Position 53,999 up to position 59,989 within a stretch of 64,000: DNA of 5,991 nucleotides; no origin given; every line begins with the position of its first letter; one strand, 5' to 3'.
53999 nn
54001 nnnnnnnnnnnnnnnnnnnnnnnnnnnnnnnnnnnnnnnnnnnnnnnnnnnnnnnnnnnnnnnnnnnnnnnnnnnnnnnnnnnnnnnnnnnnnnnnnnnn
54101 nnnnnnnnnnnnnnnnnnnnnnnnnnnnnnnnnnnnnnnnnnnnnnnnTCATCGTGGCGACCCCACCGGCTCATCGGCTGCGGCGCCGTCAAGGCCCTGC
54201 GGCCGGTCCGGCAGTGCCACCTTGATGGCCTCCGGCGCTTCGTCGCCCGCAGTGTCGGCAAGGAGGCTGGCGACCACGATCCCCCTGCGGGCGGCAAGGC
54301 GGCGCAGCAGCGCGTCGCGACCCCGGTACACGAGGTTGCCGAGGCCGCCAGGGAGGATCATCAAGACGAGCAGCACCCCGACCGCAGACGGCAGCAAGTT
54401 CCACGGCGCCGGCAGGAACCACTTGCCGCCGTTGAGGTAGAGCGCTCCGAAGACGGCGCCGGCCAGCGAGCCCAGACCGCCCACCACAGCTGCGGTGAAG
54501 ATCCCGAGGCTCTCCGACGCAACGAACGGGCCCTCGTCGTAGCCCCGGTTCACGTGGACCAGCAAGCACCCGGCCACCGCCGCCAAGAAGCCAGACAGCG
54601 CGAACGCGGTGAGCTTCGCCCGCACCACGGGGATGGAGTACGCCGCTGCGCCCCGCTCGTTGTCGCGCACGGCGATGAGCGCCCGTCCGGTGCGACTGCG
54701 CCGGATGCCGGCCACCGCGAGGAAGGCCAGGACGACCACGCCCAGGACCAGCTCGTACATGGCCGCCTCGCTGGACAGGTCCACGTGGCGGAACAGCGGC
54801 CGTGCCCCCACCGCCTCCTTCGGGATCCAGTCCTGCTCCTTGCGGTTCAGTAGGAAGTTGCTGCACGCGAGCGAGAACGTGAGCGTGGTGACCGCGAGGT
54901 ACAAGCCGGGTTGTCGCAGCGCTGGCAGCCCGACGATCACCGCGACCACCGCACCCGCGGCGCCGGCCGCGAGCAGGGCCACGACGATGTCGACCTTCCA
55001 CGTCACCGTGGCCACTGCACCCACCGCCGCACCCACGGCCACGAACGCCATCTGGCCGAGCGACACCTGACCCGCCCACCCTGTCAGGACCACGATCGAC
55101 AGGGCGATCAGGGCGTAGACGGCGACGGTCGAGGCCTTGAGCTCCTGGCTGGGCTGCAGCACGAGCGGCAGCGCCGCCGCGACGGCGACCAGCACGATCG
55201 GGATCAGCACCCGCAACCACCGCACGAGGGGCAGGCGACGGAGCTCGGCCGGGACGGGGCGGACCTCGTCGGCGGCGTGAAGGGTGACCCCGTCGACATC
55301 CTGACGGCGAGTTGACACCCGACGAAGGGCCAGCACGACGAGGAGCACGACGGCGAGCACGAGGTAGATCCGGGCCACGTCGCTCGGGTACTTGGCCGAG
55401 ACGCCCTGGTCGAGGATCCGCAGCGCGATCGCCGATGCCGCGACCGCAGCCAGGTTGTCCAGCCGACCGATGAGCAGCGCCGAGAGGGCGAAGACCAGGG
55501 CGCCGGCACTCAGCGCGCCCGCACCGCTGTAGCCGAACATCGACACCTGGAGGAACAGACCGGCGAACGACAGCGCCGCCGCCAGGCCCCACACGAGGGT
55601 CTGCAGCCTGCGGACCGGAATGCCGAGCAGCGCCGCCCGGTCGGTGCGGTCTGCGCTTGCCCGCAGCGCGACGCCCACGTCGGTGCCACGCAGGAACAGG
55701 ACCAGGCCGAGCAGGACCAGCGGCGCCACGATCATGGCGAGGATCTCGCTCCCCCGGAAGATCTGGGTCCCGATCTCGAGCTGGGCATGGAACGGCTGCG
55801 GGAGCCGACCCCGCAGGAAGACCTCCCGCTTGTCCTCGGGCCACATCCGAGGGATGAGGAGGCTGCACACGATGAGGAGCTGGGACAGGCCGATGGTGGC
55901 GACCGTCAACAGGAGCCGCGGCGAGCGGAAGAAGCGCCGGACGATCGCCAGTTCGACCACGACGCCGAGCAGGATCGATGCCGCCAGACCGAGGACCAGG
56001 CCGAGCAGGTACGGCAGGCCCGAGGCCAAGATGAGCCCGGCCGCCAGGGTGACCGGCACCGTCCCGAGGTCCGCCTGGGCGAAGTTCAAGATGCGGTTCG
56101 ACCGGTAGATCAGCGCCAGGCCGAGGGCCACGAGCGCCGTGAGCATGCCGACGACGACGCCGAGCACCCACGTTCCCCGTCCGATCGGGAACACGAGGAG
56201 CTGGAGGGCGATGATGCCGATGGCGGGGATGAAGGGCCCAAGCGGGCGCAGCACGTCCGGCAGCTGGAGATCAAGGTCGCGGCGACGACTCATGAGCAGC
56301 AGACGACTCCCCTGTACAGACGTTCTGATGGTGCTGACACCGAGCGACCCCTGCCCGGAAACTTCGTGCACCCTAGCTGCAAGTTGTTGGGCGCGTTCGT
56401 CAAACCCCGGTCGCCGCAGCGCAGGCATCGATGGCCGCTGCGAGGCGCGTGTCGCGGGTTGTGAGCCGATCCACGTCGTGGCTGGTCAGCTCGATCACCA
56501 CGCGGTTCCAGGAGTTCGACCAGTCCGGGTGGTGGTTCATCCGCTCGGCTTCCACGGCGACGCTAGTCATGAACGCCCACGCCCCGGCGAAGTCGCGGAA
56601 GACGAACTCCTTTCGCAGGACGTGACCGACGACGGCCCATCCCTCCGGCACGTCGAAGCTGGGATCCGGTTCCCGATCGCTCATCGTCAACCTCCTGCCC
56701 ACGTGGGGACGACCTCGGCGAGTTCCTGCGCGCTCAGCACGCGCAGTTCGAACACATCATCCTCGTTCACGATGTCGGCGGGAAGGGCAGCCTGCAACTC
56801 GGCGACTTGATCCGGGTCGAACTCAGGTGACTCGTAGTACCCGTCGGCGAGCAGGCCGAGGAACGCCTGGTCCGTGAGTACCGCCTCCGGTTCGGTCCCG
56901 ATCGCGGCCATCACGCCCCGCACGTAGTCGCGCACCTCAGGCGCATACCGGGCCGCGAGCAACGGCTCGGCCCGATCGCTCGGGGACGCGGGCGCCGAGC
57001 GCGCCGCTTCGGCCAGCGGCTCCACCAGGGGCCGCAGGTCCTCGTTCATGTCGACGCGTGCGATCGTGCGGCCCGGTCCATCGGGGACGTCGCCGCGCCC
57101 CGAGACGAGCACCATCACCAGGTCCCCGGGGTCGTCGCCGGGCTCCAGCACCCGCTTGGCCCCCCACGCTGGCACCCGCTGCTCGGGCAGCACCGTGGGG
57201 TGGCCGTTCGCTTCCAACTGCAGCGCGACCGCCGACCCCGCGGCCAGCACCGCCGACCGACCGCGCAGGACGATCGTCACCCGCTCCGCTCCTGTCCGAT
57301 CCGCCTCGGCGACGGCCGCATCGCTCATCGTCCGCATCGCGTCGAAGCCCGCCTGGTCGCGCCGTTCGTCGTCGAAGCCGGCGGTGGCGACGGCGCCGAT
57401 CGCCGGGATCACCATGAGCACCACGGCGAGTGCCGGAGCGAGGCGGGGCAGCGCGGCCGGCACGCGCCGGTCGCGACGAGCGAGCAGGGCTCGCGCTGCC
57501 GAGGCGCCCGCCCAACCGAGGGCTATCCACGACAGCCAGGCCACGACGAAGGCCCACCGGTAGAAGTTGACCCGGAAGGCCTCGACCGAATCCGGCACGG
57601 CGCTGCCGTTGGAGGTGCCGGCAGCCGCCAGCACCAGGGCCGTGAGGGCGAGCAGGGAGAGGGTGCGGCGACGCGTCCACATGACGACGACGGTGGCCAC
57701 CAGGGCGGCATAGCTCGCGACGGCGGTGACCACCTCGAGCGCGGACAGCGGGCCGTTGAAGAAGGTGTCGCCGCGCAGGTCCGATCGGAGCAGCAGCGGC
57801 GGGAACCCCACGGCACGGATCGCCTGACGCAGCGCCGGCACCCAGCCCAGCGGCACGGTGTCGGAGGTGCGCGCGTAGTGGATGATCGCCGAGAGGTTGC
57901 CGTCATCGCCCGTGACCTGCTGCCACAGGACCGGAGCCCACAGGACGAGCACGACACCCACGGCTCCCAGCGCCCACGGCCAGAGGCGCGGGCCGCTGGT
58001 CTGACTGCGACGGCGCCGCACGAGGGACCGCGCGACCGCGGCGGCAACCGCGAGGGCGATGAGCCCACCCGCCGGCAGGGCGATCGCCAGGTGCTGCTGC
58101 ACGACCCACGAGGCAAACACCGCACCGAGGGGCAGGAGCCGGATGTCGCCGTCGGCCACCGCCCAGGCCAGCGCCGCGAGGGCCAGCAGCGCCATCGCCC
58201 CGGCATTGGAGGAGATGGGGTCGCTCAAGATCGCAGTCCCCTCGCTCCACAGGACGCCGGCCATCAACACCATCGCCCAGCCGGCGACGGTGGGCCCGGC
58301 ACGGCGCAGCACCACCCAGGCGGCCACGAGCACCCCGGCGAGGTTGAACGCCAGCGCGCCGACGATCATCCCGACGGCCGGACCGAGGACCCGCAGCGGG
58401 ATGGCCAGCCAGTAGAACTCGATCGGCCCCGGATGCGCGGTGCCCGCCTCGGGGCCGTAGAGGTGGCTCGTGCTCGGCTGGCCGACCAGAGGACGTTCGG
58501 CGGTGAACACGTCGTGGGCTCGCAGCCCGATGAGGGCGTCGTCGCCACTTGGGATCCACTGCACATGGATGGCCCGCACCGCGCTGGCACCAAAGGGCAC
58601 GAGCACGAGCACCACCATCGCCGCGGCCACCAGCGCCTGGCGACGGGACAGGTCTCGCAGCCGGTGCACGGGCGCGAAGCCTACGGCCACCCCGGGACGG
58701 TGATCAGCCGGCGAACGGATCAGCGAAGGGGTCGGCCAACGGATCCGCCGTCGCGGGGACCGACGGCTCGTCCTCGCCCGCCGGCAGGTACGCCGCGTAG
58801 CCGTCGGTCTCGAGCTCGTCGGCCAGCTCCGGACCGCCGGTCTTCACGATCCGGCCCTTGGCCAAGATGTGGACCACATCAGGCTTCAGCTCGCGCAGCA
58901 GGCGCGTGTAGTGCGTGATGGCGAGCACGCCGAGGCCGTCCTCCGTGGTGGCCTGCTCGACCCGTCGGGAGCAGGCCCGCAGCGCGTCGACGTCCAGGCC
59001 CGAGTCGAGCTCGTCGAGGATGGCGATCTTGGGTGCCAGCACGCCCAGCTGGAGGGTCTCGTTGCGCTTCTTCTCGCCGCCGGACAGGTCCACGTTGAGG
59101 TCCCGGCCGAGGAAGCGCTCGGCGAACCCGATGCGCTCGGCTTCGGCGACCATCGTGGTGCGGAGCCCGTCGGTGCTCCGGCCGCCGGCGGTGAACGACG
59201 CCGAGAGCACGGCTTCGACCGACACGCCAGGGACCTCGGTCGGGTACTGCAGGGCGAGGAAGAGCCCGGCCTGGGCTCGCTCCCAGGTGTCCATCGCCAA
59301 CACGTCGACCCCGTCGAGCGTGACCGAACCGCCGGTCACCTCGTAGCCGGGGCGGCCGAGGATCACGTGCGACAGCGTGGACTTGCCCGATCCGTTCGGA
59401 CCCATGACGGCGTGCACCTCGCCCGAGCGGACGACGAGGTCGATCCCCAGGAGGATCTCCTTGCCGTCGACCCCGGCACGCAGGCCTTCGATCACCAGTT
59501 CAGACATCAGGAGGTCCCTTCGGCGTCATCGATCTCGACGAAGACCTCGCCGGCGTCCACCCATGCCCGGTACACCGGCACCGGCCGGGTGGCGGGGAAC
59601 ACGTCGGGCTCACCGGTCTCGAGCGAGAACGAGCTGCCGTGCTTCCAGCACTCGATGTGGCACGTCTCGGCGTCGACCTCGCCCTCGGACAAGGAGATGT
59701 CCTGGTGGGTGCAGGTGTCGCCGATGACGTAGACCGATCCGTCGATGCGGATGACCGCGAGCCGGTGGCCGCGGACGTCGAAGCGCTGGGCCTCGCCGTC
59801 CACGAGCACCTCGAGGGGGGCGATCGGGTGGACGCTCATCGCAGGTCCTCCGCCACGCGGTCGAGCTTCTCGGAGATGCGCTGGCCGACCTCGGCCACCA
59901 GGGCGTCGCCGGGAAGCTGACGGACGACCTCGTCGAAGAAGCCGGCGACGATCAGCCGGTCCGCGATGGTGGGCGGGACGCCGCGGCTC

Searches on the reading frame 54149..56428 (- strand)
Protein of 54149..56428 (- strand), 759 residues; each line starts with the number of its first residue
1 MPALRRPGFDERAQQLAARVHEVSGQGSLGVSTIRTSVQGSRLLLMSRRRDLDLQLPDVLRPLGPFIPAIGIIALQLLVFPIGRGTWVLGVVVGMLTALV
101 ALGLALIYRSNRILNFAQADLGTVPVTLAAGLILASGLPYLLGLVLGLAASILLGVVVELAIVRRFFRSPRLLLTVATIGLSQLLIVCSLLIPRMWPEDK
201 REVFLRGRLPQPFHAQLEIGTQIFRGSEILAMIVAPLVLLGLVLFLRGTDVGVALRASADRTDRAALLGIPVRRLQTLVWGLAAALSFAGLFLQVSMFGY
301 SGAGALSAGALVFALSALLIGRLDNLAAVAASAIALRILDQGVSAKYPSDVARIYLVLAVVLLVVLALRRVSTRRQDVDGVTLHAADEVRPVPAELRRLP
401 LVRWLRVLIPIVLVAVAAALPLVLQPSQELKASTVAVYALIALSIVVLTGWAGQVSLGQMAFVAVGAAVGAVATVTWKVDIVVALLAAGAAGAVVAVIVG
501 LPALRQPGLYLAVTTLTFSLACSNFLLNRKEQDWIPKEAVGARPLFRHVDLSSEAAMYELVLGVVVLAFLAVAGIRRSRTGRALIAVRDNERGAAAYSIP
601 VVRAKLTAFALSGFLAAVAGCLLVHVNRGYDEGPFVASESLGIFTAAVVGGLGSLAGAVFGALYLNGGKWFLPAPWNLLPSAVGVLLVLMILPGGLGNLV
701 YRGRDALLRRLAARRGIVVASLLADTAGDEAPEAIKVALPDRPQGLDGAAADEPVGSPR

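Call 3: search_protein_families(library=pfam, proteins=[window:54149-56428:-], max_evalue=0.01)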
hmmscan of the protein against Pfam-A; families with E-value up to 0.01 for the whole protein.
window:54149-56428:- (759 aa): 1 family
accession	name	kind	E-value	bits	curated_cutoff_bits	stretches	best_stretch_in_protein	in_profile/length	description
PF02653.21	BPD_transp_2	-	5.9e-51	173.6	26.8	2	433-665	7-239/269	Branched-chain amino acid transport system / permease component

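Call 4: search_protein_families(library=ncbifam, proteins=[window:54149-56428:-], max_evalue=0.01)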
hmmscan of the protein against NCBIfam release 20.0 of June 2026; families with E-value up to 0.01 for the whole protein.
window:54149-56428:- (759 aa): 8 families
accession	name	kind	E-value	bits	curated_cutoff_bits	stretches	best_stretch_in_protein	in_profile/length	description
TIGR03409.1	urea_trans_UrtB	equivalog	8.1e-19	68.4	250.3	2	88-365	5-279/291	urea ABC transporter permease subunit UrtB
TIGR03408.1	urea_trans_UrtC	equivalog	2.7e-17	63.5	296.2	1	481-697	88-311/313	urea ABC transporter permease subunit UrtC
TIGR03727.1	urea_t_UrtC_arc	equivalog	1.2e-14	54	575.55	1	412-703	34-344/369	urea ABC transporter, permease protein UrtC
NF008450.0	PRK11301.1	subfamily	4.5e-14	52.7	366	2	329-529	19-212/418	high-affinity branched-chain amino acid ABC transporter permease LivM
NF008011.0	PRK10740.1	equivalog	5.6e-10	39.4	379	2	89-368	14-295/308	high-affinity branched-chain amino acid ABC transporter permease LivH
TIGR03622.1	urea_t_UrtB_arc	equivalog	3e-05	23.4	374.25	1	97-364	14-269/284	urea ABC transporter, permease protein UrtB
NF011961.0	PRK15432.1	equivalog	5.4e-05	22.6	388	1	437-696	46-307/344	autoinducer 2 ABC transporter permease LsrC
NF040906.3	GguB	equivalog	0.00063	19.1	450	1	558-665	227-337/375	multiple monosaccharide ABC transporter permease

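Call 73: search_solved_structures(query=window:54149-56293:-, max_evalue=0.001)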
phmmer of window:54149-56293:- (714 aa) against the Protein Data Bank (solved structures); distinct sequences matched with E-value up to 0.001: 0.

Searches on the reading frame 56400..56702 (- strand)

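Call 72: search_protein_families(library=pfam, proteins=[window:56400-56702:-], max_evalue=0.001)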
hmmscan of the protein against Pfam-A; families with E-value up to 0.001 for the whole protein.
window:56400-56702:- (100 aa): 1 family
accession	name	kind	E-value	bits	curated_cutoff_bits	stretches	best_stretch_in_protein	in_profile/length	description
PF01329.24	Pterin_4a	-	5.3e-27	94.2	26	1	20-93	16-90/91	Pterin 4 alpha carbinolamine dehydratase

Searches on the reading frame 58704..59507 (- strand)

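Call 72: search_protein_families(library=pfam, proteins=[window:58704-59507:-], max_evalue=0.001)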
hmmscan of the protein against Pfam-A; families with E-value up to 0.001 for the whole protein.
window:58704-59507:- (267 aa): 3 families
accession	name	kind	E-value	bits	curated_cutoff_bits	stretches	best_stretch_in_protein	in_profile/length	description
PF00005.33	ABC_tran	-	3.2e-17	63.8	25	1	21-166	3-134/137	ABC transporter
PF02463.25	SMC_N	-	2.4e-05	24.3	40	0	30-49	25-44/220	RecF/RecN/SMC N terminal domain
PF13304.12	AAA_21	-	5.8e-05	23.7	27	0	32-45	2-15/304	AAA domain, putative AbiEii toxin, Type IV TA system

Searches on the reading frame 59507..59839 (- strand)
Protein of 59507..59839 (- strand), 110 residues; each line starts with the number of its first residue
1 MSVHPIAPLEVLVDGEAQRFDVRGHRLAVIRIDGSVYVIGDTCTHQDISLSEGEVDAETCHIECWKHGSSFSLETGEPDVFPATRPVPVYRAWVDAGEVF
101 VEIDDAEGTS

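Call 72: search_protein_families(library=pfam, proteins=[window:59507-59839:-], max_evalue=0.001)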
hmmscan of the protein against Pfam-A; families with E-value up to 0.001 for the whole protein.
window:59507-59839:- (110 aa): 2 families
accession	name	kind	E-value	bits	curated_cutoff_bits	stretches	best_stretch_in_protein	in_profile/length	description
PF00355.32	Rieske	-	9.9e-18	64.3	20.3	1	6-90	5-87/88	Rieske [2Fe-2S] domain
PF13806.12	Rieske_2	-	1.2e-07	32.1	27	1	5-101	4-103/104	Rieske-like [2Fe-2S] domain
